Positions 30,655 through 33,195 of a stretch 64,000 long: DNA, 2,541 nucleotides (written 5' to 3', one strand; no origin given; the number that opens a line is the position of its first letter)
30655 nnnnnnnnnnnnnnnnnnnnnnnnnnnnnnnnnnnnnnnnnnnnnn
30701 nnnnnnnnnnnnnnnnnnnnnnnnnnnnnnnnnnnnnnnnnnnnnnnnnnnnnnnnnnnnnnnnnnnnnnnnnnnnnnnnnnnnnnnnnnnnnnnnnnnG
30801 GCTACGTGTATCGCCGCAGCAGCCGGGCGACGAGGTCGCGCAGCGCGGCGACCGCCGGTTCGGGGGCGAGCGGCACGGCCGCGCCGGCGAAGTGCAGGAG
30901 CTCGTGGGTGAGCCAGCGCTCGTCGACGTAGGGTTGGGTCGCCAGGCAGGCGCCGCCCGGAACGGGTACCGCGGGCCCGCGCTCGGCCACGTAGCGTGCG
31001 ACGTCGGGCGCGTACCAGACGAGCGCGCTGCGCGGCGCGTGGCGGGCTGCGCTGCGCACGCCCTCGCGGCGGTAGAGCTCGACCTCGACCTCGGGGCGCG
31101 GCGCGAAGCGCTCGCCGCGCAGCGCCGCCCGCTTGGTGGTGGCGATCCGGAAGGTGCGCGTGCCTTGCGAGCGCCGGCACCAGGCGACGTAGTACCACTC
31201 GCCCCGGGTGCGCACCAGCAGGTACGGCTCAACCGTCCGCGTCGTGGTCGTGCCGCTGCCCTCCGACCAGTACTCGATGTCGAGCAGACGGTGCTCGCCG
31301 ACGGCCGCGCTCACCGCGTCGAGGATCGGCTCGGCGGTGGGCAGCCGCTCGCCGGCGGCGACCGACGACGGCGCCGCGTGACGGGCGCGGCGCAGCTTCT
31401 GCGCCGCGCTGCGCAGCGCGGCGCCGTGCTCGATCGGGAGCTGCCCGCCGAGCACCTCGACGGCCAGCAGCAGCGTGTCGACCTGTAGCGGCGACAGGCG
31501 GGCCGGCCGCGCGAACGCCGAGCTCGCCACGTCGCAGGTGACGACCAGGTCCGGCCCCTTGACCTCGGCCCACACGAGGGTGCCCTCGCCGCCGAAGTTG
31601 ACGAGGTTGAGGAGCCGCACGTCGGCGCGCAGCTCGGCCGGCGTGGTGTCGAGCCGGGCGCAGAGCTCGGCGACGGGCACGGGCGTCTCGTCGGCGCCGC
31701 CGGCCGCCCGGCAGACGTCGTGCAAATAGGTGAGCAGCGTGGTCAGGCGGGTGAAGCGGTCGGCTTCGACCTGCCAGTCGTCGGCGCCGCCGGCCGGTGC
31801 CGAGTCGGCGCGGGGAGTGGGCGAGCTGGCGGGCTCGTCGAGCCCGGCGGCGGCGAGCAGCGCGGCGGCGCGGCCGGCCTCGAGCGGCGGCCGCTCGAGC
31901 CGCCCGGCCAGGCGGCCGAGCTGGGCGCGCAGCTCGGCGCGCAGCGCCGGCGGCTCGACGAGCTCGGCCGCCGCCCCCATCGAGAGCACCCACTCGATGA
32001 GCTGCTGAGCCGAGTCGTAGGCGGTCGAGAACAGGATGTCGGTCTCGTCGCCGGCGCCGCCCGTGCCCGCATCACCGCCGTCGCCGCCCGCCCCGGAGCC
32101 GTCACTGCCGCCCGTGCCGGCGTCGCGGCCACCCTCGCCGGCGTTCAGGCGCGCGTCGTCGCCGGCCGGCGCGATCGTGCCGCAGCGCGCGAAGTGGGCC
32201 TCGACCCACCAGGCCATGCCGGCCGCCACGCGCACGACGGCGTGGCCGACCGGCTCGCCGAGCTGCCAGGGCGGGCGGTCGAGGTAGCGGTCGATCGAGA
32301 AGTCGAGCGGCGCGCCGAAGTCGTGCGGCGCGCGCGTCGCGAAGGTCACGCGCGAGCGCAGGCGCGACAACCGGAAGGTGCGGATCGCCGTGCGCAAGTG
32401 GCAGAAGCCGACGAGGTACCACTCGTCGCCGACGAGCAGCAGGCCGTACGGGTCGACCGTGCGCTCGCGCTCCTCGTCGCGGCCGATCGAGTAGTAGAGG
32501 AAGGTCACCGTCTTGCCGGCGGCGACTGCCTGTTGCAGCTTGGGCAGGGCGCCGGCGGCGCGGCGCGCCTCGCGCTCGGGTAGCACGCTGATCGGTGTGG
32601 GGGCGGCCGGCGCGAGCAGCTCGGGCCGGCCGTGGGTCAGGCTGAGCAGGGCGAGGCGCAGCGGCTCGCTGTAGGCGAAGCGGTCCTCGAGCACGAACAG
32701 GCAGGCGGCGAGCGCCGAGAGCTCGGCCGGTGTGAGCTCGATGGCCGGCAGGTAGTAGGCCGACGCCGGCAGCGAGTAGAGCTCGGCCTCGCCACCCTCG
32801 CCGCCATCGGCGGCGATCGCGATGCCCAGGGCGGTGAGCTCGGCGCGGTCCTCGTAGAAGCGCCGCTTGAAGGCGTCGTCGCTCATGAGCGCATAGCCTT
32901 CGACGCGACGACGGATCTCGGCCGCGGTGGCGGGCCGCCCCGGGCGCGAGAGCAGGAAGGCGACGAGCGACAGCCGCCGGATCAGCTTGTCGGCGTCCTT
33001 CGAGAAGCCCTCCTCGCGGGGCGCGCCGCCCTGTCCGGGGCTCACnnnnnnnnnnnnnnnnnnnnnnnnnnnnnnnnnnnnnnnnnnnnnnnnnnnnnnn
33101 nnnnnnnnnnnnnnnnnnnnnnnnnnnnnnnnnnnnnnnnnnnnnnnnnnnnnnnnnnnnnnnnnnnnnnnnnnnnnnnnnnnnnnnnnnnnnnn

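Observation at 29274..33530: Translationally coupled operon: GNAT - fused PafBC-like double-WYL regulator - PLDc_N mini-protein - LarA-family enzyme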

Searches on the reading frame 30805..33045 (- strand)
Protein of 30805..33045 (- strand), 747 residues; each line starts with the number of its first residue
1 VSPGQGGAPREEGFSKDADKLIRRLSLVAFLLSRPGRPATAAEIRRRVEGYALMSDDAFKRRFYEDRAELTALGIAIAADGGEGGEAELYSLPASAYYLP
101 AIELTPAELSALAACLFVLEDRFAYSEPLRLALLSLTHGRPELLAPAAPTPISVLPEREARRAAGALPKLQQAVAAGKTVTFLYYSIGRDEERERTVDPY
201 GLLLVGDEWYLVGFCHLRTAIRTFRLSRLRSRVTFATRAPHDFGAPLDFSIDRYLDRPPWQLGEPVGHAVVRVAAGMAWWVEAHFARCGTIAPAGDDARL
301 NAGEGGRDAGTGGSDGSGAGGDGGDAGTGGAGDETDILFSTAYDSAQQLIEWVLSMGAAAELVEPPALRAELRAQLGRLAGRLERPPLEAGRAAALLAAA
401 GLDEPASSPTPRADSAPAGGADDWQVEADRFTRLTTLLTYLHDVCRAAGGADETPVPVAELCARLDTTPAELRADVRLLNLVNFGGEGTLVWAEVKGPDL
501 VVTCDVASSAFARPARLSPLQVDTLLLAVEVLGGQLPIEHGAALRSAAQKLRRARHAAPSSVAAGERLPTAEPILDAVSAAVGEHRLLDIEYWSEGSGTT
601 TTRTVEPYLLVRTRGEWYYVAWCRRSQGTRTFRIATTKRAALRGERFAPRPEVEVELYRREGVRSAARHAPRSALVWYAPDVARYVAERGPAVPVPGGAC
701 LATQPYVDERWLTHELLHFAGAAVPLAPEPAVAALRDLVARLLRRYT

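Call 5: search_protein_families(library=pfam, proteins=[window:30805-33045:-], max_evalue=0.01)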
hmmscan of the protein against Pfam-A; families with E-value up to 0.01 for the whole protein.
window:30805-33045:- (747 aa): 4 families
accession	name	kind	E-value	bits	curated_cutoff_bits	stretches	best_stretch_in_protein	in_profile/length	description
PF13280.12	WYL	-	3e-43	146.1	21.8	2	166-231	2-67/70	WYL domain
PF25583.1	WCX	-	1.1e-18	67.7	23.9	2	334-380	30-76/76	WCX domain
PF19187.6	HTH_PafC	-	1.1e-09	38.6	32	1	454-553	17-115/115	PafC helix-turn-helix domain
PF12840.13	HTH_20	-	0.0076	16.6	27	0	452-479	15-42/51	Helix-turn-helix domain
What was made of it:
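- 30802..33045 (-): Single-chain PafBC-like regulator, 747 aa. The PafB-like half (wHTH-WYL-WCX) is about residues 1-404. The PafC-like half (HTH_PafC-WYL-WCX) is about residues 429-747. Pfam WYL x2 (E 3e-43), WCX x2 and HTH_PafC at residues 454-553 (call 5).
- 32041..32160 (-): Gly/Asp-rich insertion (about residues 296-335) inside the first WCX domain. It is not the inter-half linker. Pfam WCX profile positions 30-76 resume at residue 334 (call 5).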

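Call 6: search_protein_families(library=ncbifam, proteins=[window:30805-33045:-], max_evalue=0.01)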
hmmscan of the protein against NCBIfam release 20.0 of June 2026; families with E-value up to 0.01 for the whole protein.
window:30805-33045:- (747 aa): 0 families

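Call 7: search_solved_structures(query=window:30805-33045:-, max_evalue=0.001, show_alignments=1)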
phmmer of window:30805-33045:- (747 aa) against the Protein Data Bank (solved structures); distinct sequences matched with E-value up to 0.001: 6.
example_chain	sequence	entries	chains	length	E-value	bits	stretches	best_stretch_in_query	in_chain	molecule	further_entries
6sj9_A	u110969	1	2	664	2.7e-23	85.6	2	23-256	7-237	Proteasome accessory factor B/C (PafBC)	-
7p5x_AX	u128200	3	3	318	5.8e-17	64.7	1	456-746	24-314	PafC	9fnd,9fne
7p5x_AY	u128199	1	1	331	1.4e-16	63.4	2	566-744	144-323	Transcriptional regulator-like protein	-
9fnd_X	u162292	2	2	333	1.5e-16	63.3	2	566-744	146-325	Transcriptional regulator-like protein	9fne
7tb5_A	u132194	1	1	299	3.2e-05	25.9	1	150-231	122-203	WYL domain-containing protein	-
7t8k_A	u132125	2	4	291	0.0006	21.7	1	143-231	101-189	BrxR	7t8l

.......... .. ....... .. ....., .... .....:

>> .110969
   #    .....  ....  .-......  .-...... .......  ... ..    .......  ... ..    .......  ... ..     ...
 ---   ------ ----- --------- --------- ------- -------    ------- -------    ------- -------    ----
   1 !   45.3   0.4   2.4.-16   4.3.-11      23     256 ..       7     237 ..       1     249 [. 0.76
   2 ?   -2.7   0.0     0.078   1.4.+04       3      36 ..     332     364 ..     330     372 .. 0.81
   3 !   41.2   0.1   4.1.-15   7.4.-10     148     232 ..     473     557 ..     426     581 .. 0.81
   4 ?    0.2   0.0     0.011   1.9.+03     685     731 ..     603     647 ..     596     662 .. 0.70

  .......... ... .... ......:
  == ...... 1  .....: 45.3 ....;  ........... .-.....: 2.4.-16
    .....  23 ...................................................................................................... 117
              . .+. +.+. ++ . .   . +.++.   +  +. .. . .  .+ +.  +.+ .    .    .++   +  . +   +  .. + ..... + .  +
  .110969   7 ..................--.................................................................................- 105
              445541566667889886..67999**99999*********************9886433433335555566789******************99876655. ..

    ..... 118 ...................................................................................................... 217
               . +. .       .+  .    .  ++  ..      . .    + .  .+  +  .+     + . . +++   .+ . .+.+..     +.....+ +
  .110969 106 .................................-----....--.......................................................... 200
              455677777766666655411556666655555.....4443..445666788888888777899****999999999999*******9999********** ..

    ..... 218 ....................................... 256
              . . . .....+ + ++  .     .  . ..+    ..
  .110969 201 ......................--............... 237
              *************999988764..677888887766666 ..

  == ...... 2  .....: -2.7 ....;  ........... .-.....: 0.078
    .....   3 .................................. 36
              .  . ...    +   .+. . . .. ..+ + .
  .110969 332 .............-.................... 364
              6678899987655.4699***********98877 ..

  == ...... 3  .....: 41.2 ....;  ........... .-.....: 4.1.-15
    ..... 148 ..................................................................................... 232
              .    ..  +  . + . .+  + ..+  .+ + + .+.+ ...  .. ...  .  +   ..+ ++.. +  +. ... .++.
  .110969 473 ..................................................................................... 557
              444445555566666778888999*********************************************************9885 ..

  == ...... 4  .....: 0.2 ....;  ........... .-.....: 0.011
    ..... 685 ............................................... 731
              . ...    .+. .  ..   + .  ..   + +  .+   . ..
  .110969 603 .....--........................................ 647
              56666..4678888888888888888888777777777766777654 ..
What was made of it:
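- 30802..33045 (-): PDB sequence search: best hit 6sj9 PafBC at 2.7e-23, then M. smegmatis PafC and PafB from 7p5x (call 7).
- On PafBC (PafB-PafC heterodimer or natural fusion): M. smegmatis PafC (7p5x_AX) aligns to residues 456-746 (call 7). FRLSR, identical to the A. aurescens PafB part in the call 7 alignment.
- Best PDB sequence hits are 6sj9 PafBC and M. smegmatis PafC and PafB (call 7). The PafB-like WYL keeps FRLSR, the same five residues as the A. aurescens PafB part in the call 7 alignment.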

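Call 16: find_homologous_proteins(query=window:30805-33045:-, max_evalue=1e-10)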
Query window:30805-33045:- (747 aa): 862 proteins with E <= 1e-10 among 8000 candidates; the best 120 are listed.
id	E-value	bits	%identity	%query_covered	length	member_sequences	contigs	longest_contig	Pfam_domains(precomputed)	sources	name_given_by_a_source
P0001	0.0e+0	1650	100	100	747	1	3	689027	PF19187.7,PF13280.13,PF25583.2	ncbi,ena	-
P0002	0.0e+0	1384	87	100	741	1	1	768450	PF19187.7,PF13280.13,PF25583.2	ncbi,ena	-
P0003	0.0e+0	1358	86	100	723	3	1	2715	PF19187.7,PF13280.13,PF25583.2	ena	-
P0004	0.0e+0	1353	85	100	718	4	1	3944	PF19187.7,PF13280.13,PF25583.2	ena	-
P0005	0.0e+0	1319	84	99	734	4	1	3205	PF19187.7,PF13280.13,PF25583.2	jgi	-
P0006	0.0e+0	1211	74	100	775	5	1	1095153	PF19187.7,PF13280.13,PF25583.2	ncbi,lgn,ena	-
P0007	0.0e+0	1211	75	99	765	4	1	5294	PF19187.7,PF13280.13,PF25583.2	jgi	-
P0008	0.0e+0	1203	75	100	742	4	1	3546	PF19187.7,PF13280.13,PF25583.2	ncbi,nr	ncbi:MAG TPA: WYL domain-containing protein [Thermoleophilia bacterium]|nr:WYL domain-containing pro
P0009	0.0e+0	1202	76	100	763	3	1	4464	PF19187.7,PF13280.13,PF25583.2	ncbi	ncbi:MAG: WYL domain-containing protein [Thermoleophilia bacterium]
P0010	0.0e+0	1197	76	99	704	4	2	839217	PF19187.7,PF13280.13,PF25583.2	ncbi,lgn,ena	-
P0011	0.0e+0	1190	77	100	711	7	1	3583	PF19187.7,PF13280.13,PF25583.2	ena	-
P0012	0.0e+0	1175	72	100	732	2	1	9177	PF19187.7,PF13280.13,PF25583.2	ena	-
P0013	0.0e+0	1173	72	100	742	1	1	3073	PF19187.7,PF13280.13,PF25583.2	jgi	-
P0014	0.0e+0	1169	76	99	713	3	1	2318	PF19187.7,PF13280.13,PF25583.2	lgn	-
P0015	0.0e+0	1160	73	99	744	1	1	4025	PF19187.7,PF13280.13,PF25583.2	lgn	-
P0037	3.3e-273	927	63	96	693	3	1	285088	PF19187.7,PF13280.13,PF25583.2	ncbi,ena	-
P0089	3.2e-236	805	56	99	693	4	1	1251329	PF19187.7,PF13280.13,PF25583.2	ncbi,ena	-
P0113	1.1e-231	790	57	99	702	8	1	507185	PF19187.7,PF13280.13,PF25583.2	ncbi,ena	-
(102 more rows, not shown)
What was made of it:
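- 30802..33045 (-): 862 homologues at E <= 1e-10; the 120 best listed are mostly full-length, 685-775 aa (call 16).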

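Call 17: find_encoding_contigs(protein=P0001, flank=10000, max_places=3)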
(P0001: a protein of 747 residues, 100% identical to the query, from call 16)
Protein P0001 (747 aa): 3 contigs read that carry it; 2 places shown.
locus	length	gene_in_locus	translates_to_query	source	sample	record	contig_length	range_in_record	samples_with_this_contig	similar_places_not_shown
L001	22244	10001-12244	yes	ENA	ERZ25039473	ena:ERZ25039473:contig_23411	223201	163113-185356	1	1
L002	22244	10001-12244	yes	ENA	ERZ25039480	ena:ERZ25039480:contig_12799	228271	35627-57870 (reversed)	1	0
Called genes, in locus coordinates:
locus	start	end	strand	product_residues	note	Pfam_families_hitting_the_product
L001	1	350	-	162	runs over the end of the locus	PF07670:Gate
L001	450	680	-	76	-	-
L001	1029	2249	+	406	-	PF12671:Amidase_6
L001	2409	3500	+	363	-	PF01041:DegT_DnrJ_EryC1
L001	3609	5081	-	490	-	PF00278:Orn_DAP_Arg_deC, PF01168:Ala_racemase_N (weak), PF02784:Orn_Arg_deC_N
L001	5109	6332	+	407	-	PF01168:Ala_racemase_N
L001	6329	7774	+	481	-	PF06253:MTTB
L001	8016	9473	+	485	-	PF06253:MTTB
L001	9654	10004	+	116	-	PF00583:Acetyltransf_1, PF13508:Acetyltransf_7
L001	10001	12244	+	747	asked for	PF13280:WYL, PF25583:WCX, PF19187:HTH_PafC, PF13280:WYL, PF25583:WCX (weak)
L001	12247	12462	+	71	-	-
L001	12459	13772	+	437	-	PF09861:Lar_N, PF04015:DUF362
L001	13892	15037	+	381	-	PF02163:Peptidase_M50, PF00571:CBS (faint)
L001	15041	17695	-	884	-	PF01590:GAF (weak), PF13185:GAF_2 (weak), PF01590:GAF, PF13185:GAF_2, PF13492:GAF_3, PF07228:SpoIIE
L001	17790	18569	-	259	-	PF08713:DNA_alkylation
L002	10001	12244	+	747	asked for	PF13280:WYL, PF25583:WCX, PF19187:HTH_PafC, PF13280:WYL, PF25583:WCX (weak)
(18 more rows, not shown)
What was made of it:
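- Checked: Public gene calls on the same DNA give the same PafBC, small-ORF, LarA and S2P coordinates (call 17). The public call is a truncated 116-aa GNAT starting at 33392 (call 17).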

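Call 18: find_encoding_contigs(protein=P0002, flank=10000, max_places=2)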
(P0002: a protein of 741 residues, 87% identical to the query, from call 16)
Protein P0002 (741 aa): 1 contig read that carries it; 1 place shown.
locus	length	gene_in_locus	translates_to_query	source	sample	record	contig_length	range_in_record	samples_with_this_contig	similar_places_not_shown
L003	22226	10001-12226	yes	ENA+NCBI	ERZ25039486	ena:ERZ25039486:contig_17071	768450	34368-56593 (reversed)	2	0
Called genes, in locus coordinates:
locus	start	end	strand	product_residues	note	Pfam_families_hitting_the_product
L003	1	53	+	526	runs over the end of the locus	-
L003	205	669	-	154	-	-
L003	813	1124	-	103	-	-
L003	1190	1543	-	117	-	-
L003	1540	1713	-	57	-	-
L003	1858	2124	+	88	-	PF12671:Amidase_6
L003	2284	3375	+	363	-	PF01041:DegT_DnrJ_EryC1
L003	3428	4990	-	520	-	PF00278:Orn_DAP_Arg_deC, PF02784:Orn_Arg_deC_N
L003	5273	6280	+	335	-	PF01168:Ala_racemase_N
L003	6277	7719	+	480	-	PF06253:MTTB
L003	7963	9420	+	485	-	PF06253:MTTB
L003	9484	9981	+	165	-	PF13673:Acetyltransf_10 (faint), PF00583:Acetyltransf_1, PF13508:Acetyltransf_7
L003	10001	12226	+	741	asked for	PF13280:WYL, PF25583:WCX, PF19187:HTH_PafC, PF13280:WYL, PF25583:WCX (weak)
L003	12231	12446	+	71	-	-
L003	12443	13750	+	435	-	PF09861:Lar_N, PF04015:DUF362 (weak)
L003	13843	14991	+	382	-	PF02163:Peptidase_M50, PF00571:CBS (faint)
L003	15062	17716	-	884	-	PF01590:GAF (weak), PF13492:GAF_3 (weak), PF01590:GAF, PF13185:GAF_2, PF13492:GAF_3, PF07228:SpoIIE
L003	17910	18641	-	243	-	PF08713:DNA_alkylation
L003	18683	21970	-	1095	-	PF13185:GAF_2, PF01590:GAF, PF13185:GAF_2, PF01590:GAF, PF13185:GAF_2, PF13492:GAF_3, PF13185:GAF_2, PF13492:GAF_3, +4 more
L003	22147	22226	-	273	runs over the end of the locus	PF19420:DDAH_eukar (weak), PF02274:ADI (faint)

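Call 19: find_encoding_contigs(protein=P0006, flank=10000, max_places=2)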
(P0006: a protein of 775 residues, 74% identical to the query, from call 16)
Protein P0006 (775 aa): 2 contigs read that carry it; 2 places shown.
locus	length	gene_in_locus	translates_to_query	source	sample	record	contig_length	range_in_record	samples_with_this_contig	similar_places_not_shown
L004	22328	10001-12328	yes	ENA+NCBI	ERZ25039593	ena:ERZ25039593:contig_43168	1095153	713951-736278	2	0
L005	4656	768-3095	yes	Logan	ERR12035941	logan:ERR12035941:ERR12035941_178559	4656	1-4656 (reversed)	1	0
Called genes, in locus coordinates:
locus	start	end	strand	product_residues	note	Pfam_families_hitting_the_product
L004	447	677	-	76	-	-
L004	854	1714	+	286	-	-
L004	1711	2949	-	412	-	PF14659:Phage_int_SAM_3, PF00589:Phage_integrase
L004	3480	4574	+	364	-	PF01041:DegT_DnrJ_EryC1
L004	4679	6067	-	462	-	PF00278:Orn_DAP_Arg_deC, PF01168:Ala_racemase_N (weak), PF02784:Orn_Arg_deC_N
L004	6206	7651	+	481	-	PF06253:MTTB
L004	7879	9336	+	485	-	PF06253:MTTB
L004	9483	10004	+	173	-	PF00583:Acetyltransf_1, PF13508:Acetyltransf_7, PF14542:Acetyltransf_CG (weak)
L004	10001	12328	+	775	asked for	PF13280:WYL, PF25583:WCX, PF19187:HTH_PafC (weak), PF13280:WYL, PF25583:WCX (weak)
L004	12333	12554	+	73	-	-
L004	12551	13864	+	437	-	PF09861:Lar_N, PF04015:DUF362 (weak), PF21113:LarA_C (faint)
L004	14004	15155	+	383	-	PF02163:Peptidase_M50, PF00571:CBS (faint)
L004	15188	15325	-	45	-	-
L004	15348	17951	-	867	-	PF01590:GAF (weak), PF13492:GAF_3 (weak), PF01590:GAF, PF13185:GAF_2, PF13492:GAF_3, PF07228:SpoIIE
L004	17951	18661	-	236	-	-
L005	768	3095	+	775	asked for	PF13280:WYL, PF25583:WCX, PF19187:HTH_PafC (weak), PF13280:WYL, PF25583:WCX (weak)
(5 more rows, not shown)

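Call 20: find_encoding_contigs(protein=P0037, flank=10000, max_places=1)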
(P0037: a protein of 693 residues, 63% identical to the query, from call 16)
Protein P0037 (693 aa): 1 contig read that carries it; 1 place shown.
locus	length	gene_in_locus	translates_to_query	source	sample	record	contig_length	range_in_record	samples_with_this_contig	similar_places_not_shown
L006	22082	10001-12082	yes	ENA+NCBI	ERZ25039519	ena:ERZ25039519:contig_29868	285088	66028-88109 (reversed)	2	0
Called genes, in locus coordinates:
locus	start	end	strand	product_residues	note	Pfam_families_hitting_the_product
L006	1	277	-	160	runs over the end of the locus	PF07670:Gate (weak)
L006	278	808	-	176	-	PF07670:Gate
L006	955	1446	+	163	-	-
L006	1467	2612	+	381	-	PF12671:Amidase_6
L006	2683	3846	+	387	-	PF01041:DegT_DnrJ_EryC1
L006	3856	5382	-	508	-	PF02784:Orn_Arg_deC_N, PF00278:Orn_DAP_Arg_deC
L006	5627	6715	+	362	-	PF01168:Ala_racemase_N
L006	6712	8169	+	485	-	PF06253:MTTB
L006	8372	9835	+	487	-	PF06253:MTTB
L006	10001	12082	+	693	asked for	PF13280:WYL, PF25583:WCX, PF19187:HTH_PafC, PF13280:WYL, PF25583:WCX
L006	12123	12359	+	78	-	-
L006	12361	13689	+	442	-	PF09861:Lar_N, PF21113:LarA_C (weak)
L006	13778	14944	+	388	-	PF02163:Peptidase_M50, PF00571:CBS (weak)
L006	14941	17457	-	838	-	PF01590:GAF, PF13185:GAF_2, PF13492:GAF_3, PF01590:GAF, PF13185:GAF_2 (weak), PF13492:GAF_3 (weak), PF13492:GAF_3, PF07228:SpoIIE, +1 more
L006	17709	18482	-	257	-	PF08713:DNA_alkylation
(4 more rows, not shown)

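Call 21: find_encoding_contigs(protein=P0089, flank=10000, max_places=1)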
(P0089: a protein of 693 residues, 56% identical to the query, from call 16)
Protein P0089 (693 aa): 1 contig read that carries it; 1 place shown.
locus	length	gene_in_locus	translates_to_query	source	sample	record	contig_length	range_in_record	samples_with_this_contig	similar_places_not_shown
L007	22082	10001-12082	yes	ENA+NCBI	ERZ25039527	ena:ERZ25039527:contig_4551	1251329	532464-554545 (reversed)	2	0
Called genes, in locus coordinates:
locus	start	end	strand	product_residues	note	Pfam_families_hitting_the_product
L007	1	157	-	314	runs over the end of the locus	PF00291:PALP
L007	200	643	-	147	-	PF02082:Rrf2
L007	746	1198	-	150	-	PF07670:Gate (weak)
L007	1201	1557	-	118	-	PF07670:Gate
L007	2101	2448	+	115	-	-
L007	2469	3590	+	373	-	PF12671:Amidase_6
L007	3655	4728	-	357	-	PF01168:Ala_racemase_N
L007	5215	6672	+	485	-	PF06253:MTTB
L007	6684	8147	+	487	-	PF06253:MTTB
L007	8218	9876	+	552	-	-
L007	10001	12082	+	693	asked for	PF13280:WYL, PF25583:WCX, PF19187:HTH_PafC, PF13280:WYL, PF25583:WCX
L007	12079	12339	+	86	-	-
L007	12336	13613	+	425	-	PF09861:Lar_N, PF04015:DUF362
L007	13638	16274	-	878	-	PF01590:GAF, PF13185:GAF_2, PF13492:GAF_3, PF01590:GAF, PF13185:GAF_2, PF13492:GAF_3, PF07228:SpoIIE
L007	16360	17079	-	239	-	PF08713:DNA_alkylation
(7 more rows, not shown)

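Call 22: find_encoding_contigs(protein=P0113, flank=10000, max_places=1)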
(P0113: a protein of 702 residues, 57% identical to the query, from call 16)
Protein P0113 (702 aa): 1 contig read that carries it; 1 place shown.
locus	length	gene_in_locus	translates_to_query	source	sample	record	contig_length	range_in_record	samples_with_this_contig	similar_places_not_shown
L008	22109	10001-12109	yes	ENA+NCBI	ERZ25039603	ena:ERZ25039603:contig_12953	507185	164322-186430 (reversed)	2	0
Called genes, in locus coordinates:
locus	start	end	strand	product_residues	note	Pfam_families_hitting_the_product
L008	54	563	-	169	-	PF07670:Gate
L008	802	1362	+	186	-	-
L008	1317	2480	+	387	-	PF12671:Amidase_6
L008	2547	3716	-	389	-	PF01168:Ala_racemase_N (weak), PF02784:Orn_Arg_deC_N, PF00278:Orn_DAP_Arg_deC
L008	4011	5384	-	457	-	PF00278:Orn_DAP_Arg_deC, PF02784:Orn_Arg_deC_N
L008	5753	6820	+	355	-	PF01168:Ala_racemase_N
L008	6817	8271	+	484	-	PF06253:MTTB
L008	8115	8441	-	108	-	-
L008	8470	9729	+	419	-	PF06253:MTTB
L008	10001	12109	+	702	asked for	PF13280:WYL, PF25583:WCX, PF19187:HTH_PafC, PF13280:WYL, PF25583:WCX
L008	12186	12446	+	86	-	-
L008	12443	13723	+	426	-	PF09861:Lar_N, PF04015:DUF362 (weak)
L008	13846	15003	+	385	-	PF13398:Peptidase_M50B (faint), PF02163:Peptidase_M50, PF00571:CBS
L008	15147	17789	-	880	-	PF01590:GAF (weak), PF13185:GAF_2, PF13492:GAF_3, PF01590:GAF, PF13185:GAF_2 (weak), PF13492:GAF_3 (weak), PF07228:SpoIIE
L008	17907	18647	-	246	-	PF08713:DNA_alkylation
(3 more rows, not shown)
